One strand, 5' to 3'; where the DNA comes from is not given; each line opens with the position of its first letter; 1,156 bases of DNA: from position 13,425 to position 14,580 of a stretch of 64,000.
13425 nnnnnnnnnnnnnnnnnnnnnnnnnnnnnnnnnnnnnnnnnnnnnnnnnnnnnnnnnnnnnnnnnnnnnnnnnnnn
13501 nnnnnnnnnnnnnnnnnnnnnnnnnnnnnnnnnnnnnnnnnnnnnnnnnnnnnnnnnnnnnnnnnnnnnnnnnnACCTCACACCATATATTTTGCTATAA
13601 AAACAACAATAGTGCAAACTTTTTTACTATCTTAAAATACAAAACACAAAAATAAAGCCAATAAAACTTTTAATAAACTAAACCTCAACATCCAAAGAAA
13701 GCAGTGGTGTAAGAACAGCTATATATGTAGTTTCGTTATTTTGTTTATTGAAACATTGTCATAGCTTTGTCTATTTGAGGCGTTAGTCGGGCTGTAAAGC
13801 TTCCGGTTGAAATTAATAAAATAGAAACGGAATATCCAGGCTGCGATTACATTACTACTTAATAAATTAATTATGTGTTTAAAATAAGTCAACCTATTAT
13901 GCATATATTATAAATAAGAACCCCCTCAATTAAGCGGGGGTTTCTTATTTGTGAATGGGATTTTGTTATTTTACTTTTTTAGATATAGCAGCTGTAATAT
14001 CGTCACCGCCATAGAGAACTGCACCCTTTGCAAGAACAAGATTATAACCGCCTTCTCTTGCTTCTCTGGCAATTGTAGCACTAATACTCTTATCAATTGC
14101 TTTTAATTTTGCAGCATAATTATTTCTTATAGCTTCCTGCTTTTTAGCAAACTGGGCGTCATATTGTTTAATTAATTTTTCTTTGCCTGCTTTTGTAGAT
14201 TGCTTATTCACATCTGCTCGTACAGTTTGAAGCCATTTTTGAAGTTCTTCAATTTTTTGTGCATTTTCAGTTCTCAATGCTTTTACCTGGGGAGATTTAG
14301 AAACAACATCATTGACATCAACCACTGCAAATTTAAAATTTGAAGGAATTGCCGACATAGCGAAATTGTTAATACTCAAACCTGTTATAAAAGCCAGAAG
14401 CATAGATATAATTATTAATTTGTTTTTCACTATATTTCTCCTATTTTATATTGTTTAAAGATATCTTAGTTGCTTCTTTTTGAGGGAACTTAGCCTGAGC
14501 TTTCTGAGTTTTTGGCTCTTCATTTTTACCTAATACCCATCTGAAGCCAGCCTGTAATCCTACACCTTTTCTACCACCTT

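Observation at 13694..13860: Two-copy ~165-nt element whose substitutions preserve a rod-like RNA fold on the + strand (copy A)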

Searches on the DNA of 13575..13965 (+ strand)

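Call 6: search_rna_families(source=window, start=13575, end=13965, threshold=evalue, max_evalue=10, show_alignments=3)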
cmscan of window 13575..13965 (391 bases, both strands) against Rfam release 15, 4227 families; matches with E-value up to 10: 17.
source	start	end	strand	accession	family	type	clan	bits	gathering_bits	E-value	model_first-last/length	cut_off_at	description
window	13831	13952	+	RF02065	STnc340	Gene; sRNA;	-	33.3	80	0.0057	1-130/130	no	Enterobacterial sRNA STnc340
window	13834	13952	+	RF02449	ncr1015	Gene; sRNA;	-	26.8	60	0.082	1-121/121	no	Bacillus sRNA ncr1015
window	13881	13961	-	RF01821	RsaH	Gene; sRNA;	-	19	50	1.1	1-123/123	no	RNA Staph. aureus H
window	13912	13965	-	RF02495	ohsC_RNA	Gene; antitoxin;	-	18.7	50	2.3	20-77/77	5'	Oppression of Hydrophobic ORF by sRNA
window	13877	13950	+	RF02495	ohsC_RNA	Gene; antitoxin;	-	18.5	50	2.6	1-77/77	no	Oppression of Hydrophobic ORF by sRNA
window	13881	13955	-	RF01770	rimP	Cis-reg; leader;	-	17.9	47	1.9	23-102/102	no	Gammaprotebacteria rimP leader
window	13902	13950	+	RF02838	Ref55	Gene; sRNA;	-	17.9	43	6.8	1-54/54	no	Enterococcus sRNA 55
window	13906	13956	-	RF02362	Yfr10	Gene; sRNA;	-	17.6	43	4.6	1-78/78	no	Cyanobacterial functional RNA 10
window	13806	13828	+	RF01318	CRISPR-DR5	Gene; CRISPR;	CL00015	16.4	40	9.9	1-37/37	no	CRISPR RNA direct repeat element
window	13909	13964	+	RF00107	FinP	Gene;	CL00016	15.2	45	2.4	1-76/76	no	FinP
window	13869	13946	+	RF00512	Leu_leader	Cis-reg; leader;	-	15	50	1.6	1-148/148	no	Leucine operon leader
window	13913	13948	+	RF02063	STnc350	Gene; sRNA;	-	14.9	60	4.1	31-64/68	no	Salmonella enterica sRNA STnc350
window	13914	13965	-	RF00512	Leu_leader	Cis-reg; leader;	-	12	50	9.9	99-148/148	5'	Leucine operon leader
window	13620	13809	+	RF01402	STnc150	Gene; sRNA;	-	11.9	60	3.1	1-267/267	no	STnc150 Hfq binding RNA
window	13878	13948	+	RF02377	SurA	Gene; sRNA;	-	11.6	100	0.79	1-279/279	no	SurA sRNA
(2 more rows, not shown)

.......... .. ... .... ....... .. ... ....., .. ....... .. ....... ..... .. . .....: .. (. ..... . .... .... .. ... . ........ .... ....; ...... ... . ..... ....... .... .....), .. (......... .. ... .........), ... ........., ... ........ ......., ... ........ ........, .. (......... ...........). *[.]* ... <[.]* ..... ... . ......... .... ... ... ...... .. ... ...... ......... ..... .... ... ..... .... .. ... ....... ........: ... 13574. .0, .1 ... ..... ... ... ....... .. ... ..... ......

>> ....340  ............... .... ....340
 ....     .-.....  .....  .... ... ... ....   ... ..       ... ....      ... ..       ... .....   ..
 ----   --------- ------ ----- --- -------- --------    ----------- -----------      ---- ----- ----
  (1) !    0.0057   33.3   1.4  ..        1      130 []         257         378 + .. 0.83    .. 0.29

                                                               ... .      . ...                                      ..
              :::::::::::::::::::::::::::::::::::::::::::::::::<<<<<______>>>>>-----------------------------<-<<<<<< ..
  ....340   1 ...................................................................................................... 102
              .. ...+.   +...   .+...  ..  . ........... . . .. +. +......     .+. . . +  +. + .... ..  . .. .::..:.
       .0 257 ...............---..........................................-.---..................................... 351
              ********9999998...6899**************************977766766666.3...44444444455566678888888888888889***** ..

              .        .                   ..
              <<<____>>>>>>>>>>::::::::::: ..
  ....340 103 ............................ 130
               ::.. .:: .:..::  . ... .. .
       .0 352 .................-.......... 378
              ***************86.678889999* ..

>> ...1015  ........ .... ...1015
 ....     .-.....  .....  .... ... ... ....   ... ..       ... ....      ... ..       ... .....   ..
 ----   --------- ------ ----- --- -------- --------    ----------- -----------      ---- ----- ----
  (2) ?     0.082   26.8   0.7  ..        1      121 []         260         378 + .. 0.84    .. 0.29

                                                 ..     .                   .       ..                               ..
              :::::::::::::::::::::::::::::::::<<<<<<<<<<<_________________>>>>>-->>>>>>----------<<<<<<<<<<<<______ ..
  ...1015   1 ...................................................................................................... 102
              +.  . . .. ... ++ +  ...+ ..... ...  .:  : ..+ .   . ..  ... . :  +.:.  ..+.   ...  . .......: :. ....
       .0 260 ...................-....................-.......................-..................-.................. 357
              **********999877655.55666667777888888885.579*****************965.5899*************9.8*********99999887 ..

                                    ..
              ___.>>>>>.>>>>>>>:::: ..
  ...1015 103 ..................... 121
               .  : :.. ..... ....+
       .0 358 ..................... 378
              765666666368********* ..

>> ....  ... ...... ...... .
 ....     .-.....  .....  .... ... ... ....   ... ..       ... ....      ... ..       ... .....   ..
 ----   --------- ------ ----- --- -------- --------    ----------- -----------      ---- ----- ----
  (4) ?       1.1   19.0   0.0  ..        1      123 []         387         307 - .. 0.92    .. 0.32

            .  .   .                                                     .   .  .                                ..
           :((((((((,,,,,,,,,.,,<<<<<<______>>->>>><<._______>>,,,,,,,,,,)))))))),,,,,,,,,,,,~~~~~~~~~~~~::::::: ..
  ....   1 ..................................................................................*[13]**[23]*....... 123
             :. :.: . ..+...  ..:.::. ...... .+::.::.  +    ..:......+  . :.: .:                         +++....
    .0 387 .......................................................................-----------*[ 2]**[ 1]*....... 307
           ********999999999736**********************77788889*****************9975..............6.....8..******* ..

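Call 49: search_dna_similar(query=window:13650-13960:+, collection=phages, mode=distant, max_evalue=0.01)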
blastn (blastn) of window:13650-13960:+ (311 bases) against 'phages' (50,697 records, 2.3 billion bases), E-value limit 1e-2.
No match.

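Call 65: build_rna_model(alignment_id=A3)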
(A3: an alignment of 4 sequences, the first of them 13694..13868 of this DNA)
Model R1 built from alignment A3 (4 sequences, 175 columns); structure: RNAalifold consensus.
model positions 175; base pairs 63; branch points 0; effective number of sequences 0.71; information 0.59 bits per position. Calibrated on 0.2 Mb of random sequence (short: E-values are rough).
structure used (alignment columns):
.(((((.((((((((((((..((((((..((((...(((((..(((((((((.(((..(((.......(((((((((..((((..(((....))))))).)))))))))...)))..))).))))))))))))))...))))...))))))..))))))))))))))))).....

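Call 66: search_with_rna_model(model_id=R1, sources=[window, L017, L020, L023, L024, L026, L027, L188], max_evalue=10)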
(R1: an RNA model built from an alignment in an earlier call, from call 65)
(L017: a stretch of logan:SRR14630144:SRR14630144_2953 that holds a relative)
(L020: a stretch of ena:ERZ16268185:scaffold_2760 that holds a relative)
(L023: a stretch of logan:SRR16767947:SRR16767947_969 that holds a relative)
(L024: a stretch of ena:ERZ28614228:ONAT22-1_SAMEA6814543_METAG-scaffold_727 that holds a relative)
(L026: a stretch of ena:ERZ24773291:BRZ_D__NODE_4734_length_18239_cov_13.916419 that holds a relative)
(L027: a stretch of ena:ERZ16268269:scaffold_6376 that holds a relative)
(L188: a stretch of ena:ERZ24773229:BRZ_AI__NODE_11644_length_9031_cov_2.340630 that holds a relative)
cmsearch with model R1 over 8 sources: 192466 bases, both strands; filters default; matches with E-value up to 10: 9.
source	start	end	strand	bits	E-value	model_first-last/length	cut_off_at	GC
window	20135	20309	+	211.6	3e-49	1-175/175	no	0.35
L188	5117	5291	-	211.6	3e-49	1-175/175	no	0.35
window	13694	13868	+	185.4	7.7e-43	1-175/175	no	0.33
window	20131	20305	-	38.8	5.7e-07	1-175/175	no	0.35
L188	5121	5295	+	38.8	5.7e-07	1-175/175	no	0.35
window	13694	13861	-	28.1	0.00024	1-175/175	no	0.35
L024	4922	4963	-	12.4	1.6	1-175/175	no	0.4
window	231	275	+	11.1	3.5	1-175/175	no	0.38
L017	1590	1647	-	10.8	4.1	1-175/175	no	0.21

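Call 78: search_with_rna_model(model_id=R1, sources=[L192, L193, L194, L025, L183], max_evalue=10)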
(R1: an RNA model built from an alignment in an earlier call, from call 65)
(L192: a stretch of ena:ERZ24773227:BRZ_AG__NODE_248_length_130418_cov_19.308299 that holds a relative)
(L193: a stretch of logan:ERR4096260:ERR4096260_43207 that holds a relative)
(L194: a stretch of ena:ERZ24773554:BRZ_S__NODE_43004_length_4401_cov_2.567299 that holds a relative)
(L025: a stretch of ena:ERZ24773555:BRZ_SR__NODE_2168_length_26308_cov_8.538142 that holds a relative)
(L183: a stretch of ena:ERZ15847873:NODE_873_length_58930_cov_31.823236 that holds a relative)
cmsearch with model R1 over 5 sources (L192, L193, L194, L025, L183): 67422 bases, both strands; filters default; matches with E-value up to 10: 5.
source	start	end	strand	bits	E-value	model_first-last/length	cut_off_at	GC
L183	10852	11026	-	210.7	1.7e-49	1-175/175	no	0.35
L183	17294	17468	-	185.4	2.7e-43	1-175/175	no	0.33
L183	10856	11030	+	38.8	2e-07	1-175/175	no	0.35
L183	17301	17468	+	28.1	8.3e-05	1-175/175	no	0.35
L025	3140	3161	-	7.6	8.8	79-100/175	no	0.45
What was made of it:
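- On 6S RNA: The covariance model R1 finds nothing in about 200 kb of related loci (calls 66, 78).
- There are only two copies in about 74 kb of this genome (window plus L192) and none in about 200 kb from relatives (calls 66, 78).
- Tried and rejected: The covariance model R1 run over the window, about 10 kb beyond it, and about 200 kb of related loci found only the two copies (calls 65, 66, 78).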

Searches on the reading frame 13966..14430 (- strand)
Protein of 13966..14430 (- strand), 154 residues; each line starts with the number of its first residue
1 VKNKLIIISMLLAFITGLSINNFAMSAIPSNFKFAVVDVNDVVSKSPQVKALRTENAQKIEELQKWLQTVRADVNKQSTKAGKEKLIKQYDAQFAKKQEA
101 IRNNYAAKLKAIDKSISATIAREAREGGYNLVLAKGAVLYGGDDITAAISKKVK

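Call 13: search_protein_families(library=pfam, proteins=[window:13966-14430:-])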
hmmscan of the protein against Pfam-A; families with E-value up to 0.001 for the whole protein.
window:13966-14430:- (154 aa): 1 family
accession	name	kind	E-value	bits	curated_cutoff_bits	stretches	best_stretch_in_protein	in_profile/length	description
PF03938.19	OmpH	-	8.8e-12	45.9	32.4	1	33-152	1-140/141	Outer membrane protein (OmpH-like)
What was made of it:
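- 13966..14430 (-): OmpH/Skp-family periplasmic chaperone gene, the second cargo gene. call 13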
